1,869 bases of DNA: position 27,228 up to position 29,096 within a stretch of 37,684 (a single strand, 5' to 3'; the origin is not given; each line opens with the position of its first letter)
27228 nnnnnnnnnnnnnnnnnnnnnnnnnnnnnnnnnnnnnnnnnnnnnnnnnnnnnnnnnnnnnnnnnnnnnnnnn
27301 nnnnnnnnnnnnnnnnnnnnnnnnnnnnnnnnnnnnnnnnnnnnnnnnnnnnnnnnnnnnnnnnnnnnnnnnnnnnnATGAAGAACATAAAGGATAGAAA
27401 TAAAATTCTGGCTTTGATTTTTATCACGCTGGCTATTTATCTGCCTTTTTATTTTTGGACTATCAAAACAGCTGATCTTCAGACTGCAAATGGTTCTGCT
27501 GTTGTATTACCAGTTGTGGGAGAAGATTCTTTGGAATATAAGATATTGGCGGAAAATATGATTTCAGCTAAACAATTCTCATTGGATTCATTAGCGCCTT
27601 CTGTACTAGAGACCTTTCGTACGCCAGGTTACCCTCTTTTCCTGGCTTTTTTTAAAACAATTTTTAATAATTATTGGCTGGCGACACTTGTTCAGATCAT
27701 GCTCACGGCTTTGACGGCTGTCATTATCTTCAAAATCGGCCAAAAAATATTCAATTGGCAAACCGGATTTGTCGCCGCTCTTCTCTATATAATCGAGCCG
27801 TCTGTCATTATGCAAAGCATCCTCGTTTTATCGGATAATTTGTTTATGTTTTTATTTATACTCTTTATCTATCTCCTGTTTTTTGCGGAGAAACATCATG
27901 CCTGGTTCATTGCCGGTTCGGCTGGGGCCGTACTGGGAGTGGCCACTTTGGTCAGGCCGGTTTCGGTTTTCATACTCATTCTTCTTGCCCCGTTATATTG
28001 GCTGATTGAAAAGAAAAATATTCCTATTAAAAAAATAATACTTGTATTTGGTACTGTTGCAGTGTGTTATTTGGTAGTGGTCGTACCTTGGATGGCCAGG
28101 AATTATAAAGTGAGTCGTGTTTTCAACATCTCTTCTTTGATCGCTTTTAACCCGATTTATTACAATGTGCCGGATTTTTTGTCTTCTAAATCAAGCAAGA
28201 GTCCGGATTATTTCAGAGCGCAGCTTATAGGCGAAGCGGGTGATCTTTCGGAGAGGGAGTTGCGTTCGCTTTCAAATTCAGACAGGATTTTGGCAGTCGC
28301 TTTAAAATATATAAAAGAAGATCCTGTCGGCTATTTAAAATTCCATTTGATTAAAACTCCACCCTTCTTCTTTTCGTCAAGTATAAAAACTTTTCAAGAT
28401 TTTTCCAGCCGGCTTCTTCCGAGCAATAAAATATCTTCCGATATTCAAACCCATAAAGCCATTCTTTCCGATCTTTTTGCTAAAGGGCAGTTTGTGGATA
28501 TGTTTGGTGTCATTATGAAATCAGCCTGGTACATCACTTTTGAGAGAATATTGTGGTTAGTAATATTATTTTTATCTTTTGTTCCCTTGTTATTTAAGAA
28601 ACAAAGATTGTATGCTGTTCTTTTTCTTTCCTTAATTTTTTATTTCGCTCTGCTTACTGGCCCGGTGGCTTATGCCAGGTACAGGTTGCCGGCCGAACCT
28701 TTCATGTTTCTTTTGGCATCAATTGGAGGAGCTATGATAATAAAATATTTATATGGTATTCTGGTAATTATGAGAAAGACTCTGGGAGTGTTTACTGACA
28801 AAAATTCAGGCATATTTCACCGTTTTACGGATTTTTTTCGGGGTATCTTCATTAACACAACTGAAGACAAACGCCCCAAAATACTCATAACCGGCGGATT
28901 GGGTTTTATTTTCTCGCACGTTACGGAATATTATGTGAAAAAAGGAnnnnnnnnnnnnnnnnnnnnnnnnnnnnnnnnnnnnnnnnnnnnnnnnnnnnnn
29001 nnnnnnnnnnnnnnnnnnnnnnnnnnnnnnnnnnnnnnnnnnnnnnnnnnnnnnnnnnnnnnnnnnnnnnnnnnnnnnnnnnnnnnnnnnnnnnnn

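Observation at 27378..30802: A GT-C membrane glycosyltransferase fused to a 4,6-dehydratase-type SDR and followed by a DegT aminotransferase suggests an Arn-like amino-deoxysugar route in a likely lipid-A-free organism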

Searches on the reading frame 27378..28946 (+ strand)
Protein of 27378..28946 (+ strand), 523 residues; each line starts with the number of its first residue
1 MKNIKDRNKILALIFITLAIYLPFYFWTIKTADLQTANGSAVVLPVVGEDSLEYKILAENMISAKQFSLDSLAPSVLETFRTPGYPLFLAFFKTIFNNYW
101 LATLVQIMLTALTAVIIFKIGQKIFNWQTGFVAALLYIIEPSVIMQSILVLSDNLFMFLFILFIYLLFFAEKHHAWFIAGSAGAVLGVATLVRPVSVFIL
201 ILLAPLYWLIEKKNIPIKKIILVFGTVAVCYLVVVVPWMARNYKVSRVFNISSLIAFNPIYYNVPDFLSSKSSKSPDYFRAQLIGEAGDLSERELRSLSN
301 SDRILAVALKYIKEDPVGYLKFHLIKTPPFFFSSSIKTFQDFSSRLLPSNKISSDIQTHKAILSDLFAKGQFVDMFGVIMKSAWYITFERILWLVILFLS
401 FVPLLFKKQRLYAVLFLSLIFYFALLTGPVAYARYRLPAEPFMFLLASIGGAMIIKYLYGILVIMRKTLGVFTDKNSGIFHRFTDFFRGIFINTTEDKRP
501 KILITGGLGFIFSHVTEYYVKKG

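Call 50: predict_structure(alignment_id=A3)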
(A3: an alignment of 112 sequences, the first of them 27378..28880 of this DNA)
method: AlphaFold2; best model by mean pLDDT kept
length: 501 residues; sequences in the alignment: 112
mean_pLDDT: 93.2   pTM: 0.93
mean pLDDT of the five models: 93.2, 92.6, 92.6, 92.6, 92.5
residues with pLDDT >= 90: 420; 70-90: 50; 50-70: 27; < 50: 4
segments of 3 or more residues with pLDDT < 50: none
pLDDT, mean of each block of 10 residues (from residue 1): 85 98 98 95 94 98 97 94 98 98 98 98 96 98 97 98 98 95 98 98 98 97 98 98 98 97 96 96 98 97 98 98 94 94 82 59 82 91 93 97 97 98 94 95 98 95 90 69 78 56 45
secondary structure, 60 per line:
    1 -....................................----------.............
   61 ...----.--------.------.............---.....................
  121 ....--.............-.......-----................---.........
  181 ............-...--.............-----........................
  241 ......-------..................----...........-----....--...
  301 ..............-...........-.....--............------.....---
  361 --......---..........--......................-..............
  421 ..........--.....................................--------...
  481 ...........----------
elements in order: H2-37 H48-63 H84-96 H100-124 H127-139 H141-147 H153-168 H172-192 H199-211 H217-246 H254-271 H276-286 H292-295 H298-314 H316-326 H328-332 H335-346 H353-357 H363-368 H372-381 H384-405 H407-430 H433-469 H478-491
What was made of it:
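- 27378..28784 (+): GT-C module (aa 1-~469): 10 TM helices with both ends inside, and an extracytoplasmic helical domain of ~140 aa at aa 247-383. AF2 model with pLDDT 93.2 and pTM 0.93 (call 50).
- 27615..27653 (+): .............: the family signature R81-x-P-G-Y-P and juxtamembrane helix 2. Helix 84-96 in the model (call 50).
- On GT-C glycosyltransferase superfamily (Pfam PMT_2): The model shows 10 TM helices (call 50).
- Tried and rejected: I replaced it with a GT-C-only model (call 50).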

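Call 54: fold_search(model_id=the predicted structure, library=pdb)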
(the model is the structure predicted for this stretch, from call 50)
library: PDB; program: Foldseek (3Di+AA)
matches with E <= 10: 359; with E <= 0.001: 8
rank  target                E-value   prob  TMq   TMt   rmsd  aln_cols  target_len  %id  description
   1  5f15                  2.0e-05  1.00  0.38  0.35  16.2       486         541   12  Crystal Structure of ArnT from Cupriavidus metallidurans bound to Undecaprenyl phosphate (released 2016-02-17)
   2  9n9j_I                7.7e-05  1.00  0.47  0.35  15.5       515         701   12  Structure of a GRP94 folding intermediate engaged with a CCDC134- and FKBP11-bound secretory translocon (released 2025-11-19)
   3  5ezm                  8.4e-05  1.00  0.37  0.35  17.0       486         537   14  Crystal Structure of ArnT from Cupriavidus metallidurans in the apo state (released 2016-02-17)
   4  8b6l_I                1.4e-04  1.00  0.46  0.35  14.9       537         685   12  Subtomogram average of the human Sec61-TRAP-OSTA-translocon (released 2022-12-07)
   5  6s7t_A                3.3e-04  1.00  0.41  0.31  16.7       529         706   13  Cryo-EM structure of human oligosaccharyltransferase complex OST-B (released 2019-12-18)
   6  3wak                  3.6e-04  1.00  0.42  0.26  17.2       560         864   11  Crystal structure of the Archaeoglobus fulgidus oligosaccharyltransferase (O29867_ARCFU) in the apo form (released 2013-10-30)
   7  5gmy_A                5.0e-04  1.00  0.42  0.27  17.7       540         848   12  Crystal structure of the Archaeoglobus fulgidus oligosaccharyltransferase (O29867_ARCFU) tethered with an acceptor pep (released 2017-02-01)
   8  8agc_A                5.7e-04  1.00  0.41  0.31  16.1       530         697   13  Structure of yeast oligosaccharylransferase complex with lipid-linked oligosaccharide and non-acceptor peptide bound (released 2022-12-07)
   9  6ftg_5                1.1e-03  1.00  0.44  0.36  19.0       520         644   12  Subtomogram average of OST-containing ribosome-translocon complexes from canine rough microsomal membranes (released 2018-03-21)
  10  8agb_A                1.6e-03  1.00  0.43  0.35  16.0       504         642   13  Structure of yeast oligosaccharylransferase complex with lipid-linked oligosaccharide bound (released 2022-12-07)
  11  8age_A                2.3e-03  1.00  0.44  0.36  14.0       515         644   14  Structure of yeast oligosaccharylransferase complex with acceptor peptide bound (released 2022-12-07)
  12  7oci_F                2.3e-03  1.00  0.41  0.34  16.5       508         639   13  Cryo-EM structure of yeast Ost6p containing oligosaccharyltransferase complex (released 2022-02-16)
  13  3waj                  2.3e-03  1.00  0.38  0.26  17.4       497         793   11  Crystal structure of the Archaeoglobus fulgidus oligosaccharyltransferase (O29867_ARCFU) complex with Zn and sulfate (released 2013-10-30)
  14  6s7o_A                3.4e-03  1.00  0.48  0.38  16.1       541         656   12  Cryo-EM structure of human oligosaccharyltransferase complex OST-A (released 2019-12-18)
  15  6gxc_A                3.4e-03  1.00  0.39  0.29  15.1       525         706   15  Bacterial oligosaccharyltransferase PglB in complex with an inhibitory peptide and a reactive lipid-linked oligosaccha (released 2018-11-14)
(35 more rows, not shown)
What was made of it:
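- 27378..28784 (+): Foldseek top hit is ArnT 5f15 (E 2e-5), followed by STT3, AglB, PglB, Pmt4 and AftB (call 54).
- Closest known: Arn pathway. Same: ArnT is the best structural match of the GT-C half (call 54).
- Fold: the GT-C model has pLDDT 93 and ArnT as its top structural hit (calls 50, 54).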

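Call 66: find_related_loci(query=A1, collection=genome_contigs, flank=6000)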
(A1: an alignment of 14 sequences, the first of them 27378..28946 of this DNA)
Query A1 (523 aa) in genome_contigs; peptide patterns used: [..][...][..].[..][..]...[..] (x = any residue, [..] = any of these).
174 stretches matched a pattern; 148 encode a relative of the query (tblastn E <= 1e-3); the best 80 are kept; 80 distinct loci.
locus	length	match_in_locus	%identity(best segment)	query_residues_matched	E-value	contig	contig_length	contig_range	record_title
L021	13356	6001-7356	36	1-459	1e-79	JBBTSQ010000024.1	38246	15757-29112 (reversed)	MAG: Patescibacteria group bacterium isolate H41-bin135_1 H41_bin135_1_000000000024, whole genome shotgun sequence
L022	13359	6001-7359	37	3-457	1e-77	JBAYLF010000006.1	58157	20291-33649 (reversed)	MAG: Candidatus Paceibacterota bacterium isolate SO_2016_GW1_97 scaffold01096_OW334_2016, whole genome shotgun sequence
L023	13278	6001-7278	35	1-458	3e-75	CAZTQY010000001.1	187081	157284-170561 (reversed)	MAG TPA_asm: uncultured Candidatus Saccharibacteria bacterium isolate SRP285395_co2_142 genome assembly, contig: NODE_66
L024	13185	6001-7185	36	45-452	2e-73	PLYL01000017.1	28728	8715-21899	MAG: Candidatus Yanofskybacteria bacterium isolate palsa_1334 73.20120700_P3D.271_contig_938, whole genome shotgun seque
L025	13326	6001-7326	37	5-460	2e-71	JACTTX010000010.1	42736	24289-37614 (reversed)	MAG: Candidatus Magasanikiibacteriota bacterium isolate B4_bin.18 scaffold_293, whole genome shotgun sequence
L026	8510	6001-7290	36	3-457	2e-70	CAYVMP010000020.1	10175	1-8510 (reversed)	MAG TPA_asm: uncultured Candidatus Saccharibacteria bacterium isolate SRP278252_co1_28 genome assembly, contig: NODE_120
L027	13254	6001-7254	35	24-450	3e-69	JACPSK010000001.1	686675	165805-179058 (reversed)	MAG: Candidatus Magasanikbacteria bacterium isolate NC_groundwater_703_Ag_S-0.2um_44_17 S36_SO-2_scaffold_114964, whole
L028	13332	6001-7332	35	21-450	2e-64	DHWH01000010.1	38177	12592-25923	MAG TPA_asm: Patescibacteria group bacterium UBA5187 UBA5187_contig_516, whole genome shotgun sequence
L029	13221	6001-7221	34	1-442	2e-58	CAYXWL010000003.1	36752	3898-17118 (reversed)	MAG TPA_asm: uncultured Candidatus Saccharibacteria bacterium isolate SRP135725_co2_296 genome assembly, contig: k141_13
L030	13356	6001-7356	31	5-461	4e-58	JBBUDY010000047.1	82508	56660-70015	MAG: Patescibacteria group bacterium isolate H32-bin018_1 H32_bin018_1_000000000047, whole genome shotgun sequence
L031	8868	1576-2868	35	4-450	8e-57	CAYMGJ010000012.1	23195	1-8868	MAG TPA_asm: uncultured Candidatus Saccharibacteria bacterium isolate SRP219642_co3_496 genome assembly, contig: NODE_23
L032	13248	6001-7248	33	30-457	3e-55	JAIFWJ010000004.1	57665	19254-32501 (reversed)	MAG: Candidatus Parcubacteria bacterium isolate viral-cat_44_14 PAFVLPS_2018_scaffold_1528, whole genome shotgun sequenc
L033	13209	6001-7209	34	50-457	2e-51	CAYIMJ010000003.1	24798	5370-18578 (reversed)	MAG TPA_asm: uncultured Candidatus Saccharibacteria bacterium isolate ERP119705_co25_280 genome assembly, contig: NODE_1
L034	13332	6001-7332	30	3-449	6e-50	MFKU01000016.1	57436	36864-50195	MAG: Candidatus Kaiserbacteria bacterium RIFCSPHIGHO2_01_FULL_53_31 rifcsphigho2_01_scaffold_750, whole genome shotgun s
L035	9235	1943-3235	33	5-450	3e-48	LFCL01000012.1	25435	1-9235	MAG: Parcubacteria bacterium C7867-002 C7867_00204, whole genome shotgun sequence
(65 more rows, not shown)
